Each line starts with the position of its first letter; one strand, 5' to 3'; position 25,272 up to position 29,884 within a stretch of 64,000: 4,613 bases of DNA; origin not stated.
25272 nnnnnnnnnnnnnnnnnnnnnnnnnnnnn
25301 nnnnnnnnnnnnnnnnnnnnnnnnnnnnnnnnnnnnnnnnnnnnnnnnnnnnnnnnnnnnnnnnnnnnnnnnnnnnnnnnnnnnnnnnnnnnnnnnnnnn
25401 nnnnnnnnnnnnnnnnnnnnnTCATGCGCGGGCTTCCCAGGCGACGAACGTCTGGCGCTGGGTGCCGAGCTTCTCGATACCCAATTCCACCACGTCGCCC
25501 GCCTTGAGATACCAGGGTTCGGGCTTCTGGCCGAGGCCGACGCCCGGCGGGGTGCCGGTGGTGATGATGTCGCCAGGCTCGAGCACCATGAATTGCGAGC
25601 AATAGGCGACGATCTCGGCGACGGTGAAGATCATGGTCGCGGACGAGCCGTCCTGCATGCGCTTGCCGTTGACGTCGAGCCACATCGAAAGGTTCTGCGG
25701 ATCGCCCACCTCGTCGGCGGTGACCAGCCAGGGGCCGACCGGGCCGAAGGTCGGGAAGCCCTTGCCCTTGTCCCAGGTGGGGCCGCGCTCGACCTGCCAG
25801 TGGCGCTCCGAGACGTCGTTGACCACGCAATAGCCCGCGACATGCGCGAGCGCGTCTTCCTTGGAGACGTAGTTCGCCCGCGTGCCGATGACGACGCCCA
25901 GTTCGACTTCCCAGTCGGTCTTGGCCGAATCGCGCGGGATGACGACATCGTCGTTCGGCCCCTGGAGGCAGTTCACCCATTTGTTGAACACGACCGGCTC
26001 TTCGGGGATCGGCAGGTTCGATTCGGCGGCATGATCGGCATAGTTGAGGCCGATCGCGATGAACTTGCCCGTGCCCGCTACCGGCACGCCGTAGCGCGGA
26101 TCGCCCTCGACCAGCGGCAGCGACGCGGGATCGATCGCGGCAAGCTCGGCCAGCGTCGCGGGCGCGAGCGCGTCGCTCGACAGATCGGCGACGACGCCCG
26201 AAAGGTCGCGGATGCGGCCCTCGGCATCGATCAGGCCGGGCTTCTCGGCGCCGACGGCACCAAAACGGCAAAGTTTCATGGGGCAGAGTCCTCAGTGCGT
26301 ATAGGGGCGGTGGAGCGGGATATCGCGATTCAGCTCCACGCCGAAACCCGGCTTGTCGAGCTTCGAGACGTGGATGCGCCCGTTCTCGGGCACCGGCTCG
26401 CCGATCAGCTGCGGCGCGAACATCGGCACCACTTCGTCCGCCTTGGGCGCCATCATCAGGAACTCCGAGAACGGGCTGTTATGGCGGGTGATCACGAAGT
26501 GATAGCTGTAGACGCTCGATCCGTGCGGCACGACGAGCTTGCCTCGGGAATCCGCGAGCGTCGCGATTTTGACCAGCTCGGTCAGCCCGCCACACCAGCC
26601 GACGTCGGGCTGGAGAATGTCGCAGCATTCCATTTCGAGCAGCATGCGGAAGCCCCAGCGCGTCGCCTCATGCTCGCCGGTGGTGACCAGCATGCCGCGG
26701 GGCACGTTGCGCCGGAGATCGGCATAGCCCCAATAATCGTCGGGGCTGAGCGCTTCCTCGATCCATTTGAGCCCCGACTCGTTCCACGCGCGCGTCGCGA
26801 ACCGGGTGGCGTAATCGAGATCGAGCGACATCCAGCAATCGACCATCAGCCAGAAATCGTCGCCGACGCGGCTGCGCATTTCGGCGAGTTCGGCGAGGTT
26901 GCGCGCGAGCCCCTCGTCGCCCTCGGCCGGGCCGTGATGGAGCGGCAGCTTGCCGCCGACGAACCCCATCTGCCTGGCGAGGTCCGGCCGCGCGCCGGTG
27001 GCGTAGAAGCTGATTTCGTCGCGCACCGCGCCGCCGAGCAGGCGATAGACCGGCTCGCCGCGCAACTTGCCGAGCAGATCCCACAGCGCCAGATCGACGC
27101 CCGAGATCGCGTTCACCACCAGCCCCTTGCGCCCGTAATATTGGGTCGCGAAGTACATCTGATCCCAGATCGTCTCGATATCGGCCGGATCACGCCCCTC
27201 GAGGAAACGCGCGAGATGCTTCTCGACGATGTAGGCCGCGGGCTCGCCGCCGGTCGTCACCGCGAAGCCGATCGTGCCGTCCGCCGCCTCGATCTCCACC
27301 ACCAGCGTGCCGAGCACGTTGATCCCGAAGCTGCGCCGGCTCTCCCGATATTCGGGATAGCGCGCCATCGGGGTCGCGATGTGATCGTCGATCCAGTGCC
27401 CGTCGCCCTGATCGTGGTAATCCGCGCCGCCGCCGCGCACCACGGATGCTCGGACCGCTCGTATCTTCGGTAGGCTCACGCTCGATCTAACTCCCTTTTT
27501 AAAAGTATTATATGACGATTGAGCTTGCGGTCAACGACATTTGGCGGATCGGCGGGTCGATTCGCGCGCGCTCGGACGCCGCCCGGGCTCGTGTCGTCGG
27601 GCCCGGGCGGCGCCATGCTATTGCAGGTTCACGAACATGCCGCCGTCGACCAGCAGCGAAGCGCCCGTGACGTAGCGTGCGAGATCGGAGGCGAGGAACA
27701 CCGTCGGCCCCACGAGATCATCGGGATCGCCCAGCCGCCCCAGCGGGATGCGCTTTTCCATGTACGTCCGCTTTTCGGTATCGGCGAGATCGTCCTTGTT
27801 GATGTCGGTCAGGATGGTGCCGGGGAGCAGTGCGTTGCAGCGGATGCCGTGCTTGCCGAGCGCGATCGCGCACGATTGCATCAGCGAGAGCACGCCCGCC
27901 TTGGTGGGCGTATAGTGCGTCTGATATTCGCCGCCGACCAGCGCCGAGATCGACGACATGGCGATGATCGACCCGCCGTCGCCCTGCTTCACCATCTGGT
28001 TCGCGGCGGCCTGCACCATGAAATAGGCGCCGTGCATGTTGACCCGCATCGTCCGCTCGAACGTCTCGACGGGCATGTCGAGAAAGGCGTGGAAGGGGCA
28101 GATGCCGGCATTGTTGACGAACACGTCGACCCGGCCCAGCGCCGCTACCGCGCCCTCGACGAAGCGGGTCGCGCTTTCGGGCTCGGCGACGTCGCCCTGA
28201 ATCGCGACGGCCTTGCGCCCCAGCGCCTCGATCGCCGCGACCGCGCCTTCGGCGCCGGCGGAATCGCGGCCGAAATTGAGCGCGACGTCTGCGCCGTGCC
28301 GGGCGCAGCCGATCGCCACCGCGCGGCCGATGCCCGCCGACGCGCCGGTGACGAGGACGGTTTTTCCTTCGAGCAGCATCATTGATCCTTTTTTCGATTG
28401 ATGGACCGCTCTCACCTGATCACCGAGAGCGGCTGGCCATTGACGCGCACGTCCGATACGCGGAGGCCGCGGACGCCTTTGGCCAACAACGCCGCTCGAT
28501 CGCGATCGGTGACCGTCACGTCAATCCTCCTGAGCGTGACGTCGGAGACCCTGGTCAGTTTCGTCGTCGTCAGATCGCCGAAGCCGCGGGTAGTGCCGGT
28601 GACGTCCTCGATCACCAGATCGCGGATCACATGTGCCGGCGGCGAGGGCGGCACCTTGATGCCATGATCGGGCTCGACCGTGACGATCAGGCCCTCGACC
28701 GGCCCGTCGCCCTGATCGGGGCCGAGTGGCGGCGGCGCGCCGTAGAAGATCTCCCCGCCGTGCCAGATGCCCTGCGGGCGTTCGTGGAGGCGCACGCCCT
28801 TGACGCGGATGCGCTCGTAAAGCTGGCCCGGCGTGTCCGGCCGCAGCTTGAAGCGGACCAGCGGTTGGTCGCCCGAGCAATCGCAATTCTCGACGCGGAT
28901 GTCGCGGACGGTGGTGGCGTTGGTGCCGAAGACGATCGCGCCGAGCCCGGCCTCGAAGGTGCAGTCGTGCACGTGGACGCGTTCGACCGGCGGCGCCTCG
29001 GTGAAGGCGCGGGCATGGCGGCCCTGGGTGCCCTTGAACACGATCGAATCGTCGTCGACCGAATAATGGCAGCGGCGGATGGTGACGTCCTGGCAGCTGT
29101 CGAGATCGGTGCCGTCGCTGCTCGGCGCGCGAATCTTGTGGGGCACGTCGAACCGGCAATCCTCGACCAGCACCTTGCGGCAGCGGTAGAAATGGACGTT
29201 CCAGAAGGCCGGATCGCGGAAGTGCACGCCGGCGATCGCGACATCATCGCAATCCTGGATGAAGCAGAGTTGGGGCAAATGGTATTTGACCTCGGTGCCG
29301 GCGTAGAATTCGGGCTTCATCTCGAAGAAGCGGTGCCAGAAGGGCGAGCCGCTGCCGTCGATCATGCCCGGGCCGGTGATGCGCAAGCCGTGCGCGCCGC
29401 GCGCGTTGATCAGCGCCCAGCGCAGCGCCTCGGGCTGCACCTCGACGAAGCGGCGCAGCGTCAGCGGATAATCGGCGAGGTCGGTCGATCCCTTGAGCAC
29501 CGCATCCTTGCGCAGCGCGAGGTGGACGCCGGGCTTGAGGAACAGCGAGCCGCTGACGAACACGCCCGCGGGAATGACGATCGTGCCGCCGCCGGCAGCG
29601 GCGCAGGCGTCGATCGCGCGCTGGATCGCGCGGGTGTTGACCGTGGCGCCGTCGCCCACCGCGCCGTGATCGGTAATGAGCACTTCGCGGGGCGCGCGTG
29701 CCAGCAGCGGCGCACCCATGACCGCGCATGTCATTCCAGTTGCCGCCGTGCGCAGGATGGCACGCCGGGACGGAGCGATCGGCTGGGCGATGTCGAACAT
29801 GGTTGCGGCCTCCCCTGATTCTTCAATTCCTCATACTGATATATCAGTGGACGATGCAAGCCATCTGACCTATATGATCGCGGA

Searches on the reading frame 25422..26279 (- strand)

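Call 8: search_protein_families(library=pfam, proteins=[window:25422-26279:-], max_evalue=0.00001)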
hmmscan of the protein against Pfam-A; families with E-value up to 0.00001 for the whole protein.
window:25422-26279:- (285 aa): 1 family
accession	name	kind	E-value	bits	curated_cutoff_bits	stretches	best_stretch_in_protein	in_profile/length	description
PF01557.24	FAA_hydrolase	-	9.5e-73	244.8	23.9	1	72-278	1-213/214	Fumarylacetoacetate (FAA) hydrolase C-terminal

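Call 60: search_protein_families(library=ncbifam, proteins=[window:25422-26279:-], max_evalue=1e-20)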
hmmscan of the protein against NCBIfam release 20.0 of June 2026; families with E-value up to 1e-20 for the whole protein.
window:25422-26279:- (285 aa): 6 families
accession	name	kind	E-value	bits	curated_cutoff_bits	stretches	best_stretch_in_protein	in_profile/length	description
NF053535.1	DhyDRhmHlse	equivalog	3.8e-146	485.8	500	1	1-283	1-283/284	2,4-didehydro-3-deoxy-L-rhamnonate hydrolase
TIGR02303.1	HpaG-C-term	equivalog_domain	6e-50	170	276.4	1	66-276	39-240/245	4-hydroxyphenylacetate degradation bifunctional isomerase/decarboxylase, C-terminal subunit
NF011750.0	PRK15203.1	equivalog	1e-40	139.9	811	1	65-247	217-399/429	4-hydroxyphenylacetate degradation bifunctional isomerase/decarboxylase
NF007967.0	PRK10691.1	equivalog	1.8e-35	122.3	201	1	71-249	17-198/219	fumarylacetoacetate hydrolase family protein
NF009399.0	PRK12764.1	equivalog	1.2e-32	113.6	444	1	69-270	20-211/501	fumarylacetoacetate hydrolase family protein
TIGR02305.1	HpaG-N-term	equivalog_domain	2e-28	99.3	228.65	1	91-273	29-200/205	4-hydroxyphenylacetate degradation bifunctional isomerase/decarboxylase, N-terminal subunit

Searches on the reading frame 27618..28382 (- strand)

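Call 9: search_protein_families(library=pfam, proteins=[window:27618-28382:-], max_evalue=0.00001)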
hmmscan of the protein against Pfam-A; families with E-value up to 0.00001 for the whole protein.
window:27618-28382:- (254 aa): 3 families
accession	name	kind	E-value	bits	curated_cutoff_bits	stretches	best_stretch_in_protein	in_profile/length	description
PF13561.12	adh_short_C2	-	1.5e-62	211.7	27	1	13-249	1-235/236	Enoyl-(Acyl carrier protein) reductase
PF00106.31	adh_short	-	2.4e-51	174.5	26.6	1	7-199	1-191/195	short chain dehydrogenase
PF08659.16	KR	-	4.4e-16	59.8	22.6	1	8-163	2-155/180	KR domain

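Call 60: search_protein_families(library=ncbifam, proteins=[window:27618-28382:-], max_evalue=1e-20)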
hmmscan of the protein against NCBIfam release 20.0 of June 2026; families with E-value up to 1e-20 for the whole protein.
window:27618-28382:- (254 aa): 172 families (the best 25 are shown)
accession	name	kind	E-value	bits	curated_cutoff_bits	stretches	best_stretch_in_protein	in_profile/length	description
NF053807.1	RhamDHLra1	equivalog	7.5e-138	458.3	400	1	3-254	1-252/252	L-rhamnose 1-dehydrogenase Lra1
NF041159.1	Rham_dhyd_Thplmales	equivalog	2.2e-86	289.4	450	1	4-254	3-253/253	L-rhamnose 1-dehydrogenase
NF005559.1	PRK07231.1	subfamily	3.5e-66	223.2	215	1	4-251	2-249/249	glucose 1-dehydrogenase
NF009384.0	PRK12743.1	equivalog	4.6e-63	212.8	264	1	7-250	7-248/258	SDR family oxidoreductase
TIGR01830.1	3oxo_ACP_reduc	equivalog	2.4e-60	204.2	297.75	1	9-249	1-238/239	3-oxoacyl-[acyl-carrier-protein] reductase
NF004198.0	PRK05653.1-3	equivalog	1.7e-58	198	296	1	2-251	3-248/248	3-oxoacyl-ACP reductase FabG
NF004774.0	PRK06114.1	equivalog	3.8e-58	196.9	360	1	4-249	14-259/262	SDR family oxidoreductase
NF005472.0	PRK07067.1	equivalog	1.4e-57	195.2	338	1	2-250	2-255/257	L-iditol 2-dehydrogenase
TIGR01832.1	kduD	equivalog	3.9e-57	193.6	338.85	1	4-249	3-245/248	2-dehydro-3-deoxy-D-gluconate 5-dehydrogenase KduD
NF006493.1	PRK08936.1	subfamily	4.1e-57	193.4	420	1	4-249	5-250/261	glucose-1-dehydrogenase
NF009468.0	PRK12826.1-4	equivalog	8.7e-57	192.7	318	1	3-249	4-247/256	SDR family oxidoreductase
NF006070.0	PRK08213.1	subfamily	1.1e-56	192.3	279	1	4-251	10-258/259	gluconate 5-dehydrogenase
NF004791.0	PRK06138.1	equivalog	1.9e-56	191.2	312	1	2-250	1-250/252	SDR family oxidoreductase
NF004778.0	PRK06124.1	equivalog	2.1e-55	187.9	303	1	3-252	8-255/256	SDR family oxidoreductase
NF004818.0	PRK06172.1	equivalog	2.2e-55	187.8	336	1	1-250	2-251/253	SDR family oxidoreductase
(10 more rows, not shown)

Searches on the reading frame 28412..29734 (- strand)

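Call 9: search_protein_families(library=pfam, proteins=[window:28412-29734:-], max_evalue=0.00001)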
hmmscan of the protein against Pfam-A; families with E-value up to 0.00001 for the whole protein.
window:28412-29734:- (440 aa): 2 families
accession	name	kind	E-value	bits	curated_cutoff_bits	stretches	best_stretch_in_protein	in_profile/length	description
PF00295.23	Glyco_hydro_28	-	2.2e-16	60.3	22.9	1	51-305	8-230/324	Glycosyl hydrolases family 28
PF12708.12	Pect-lyase_RHGA_epim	-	1.2e-11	45.3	27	1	20-67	4-53/213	Rhamnogalacturonase A/epimerase, pectate lyase-like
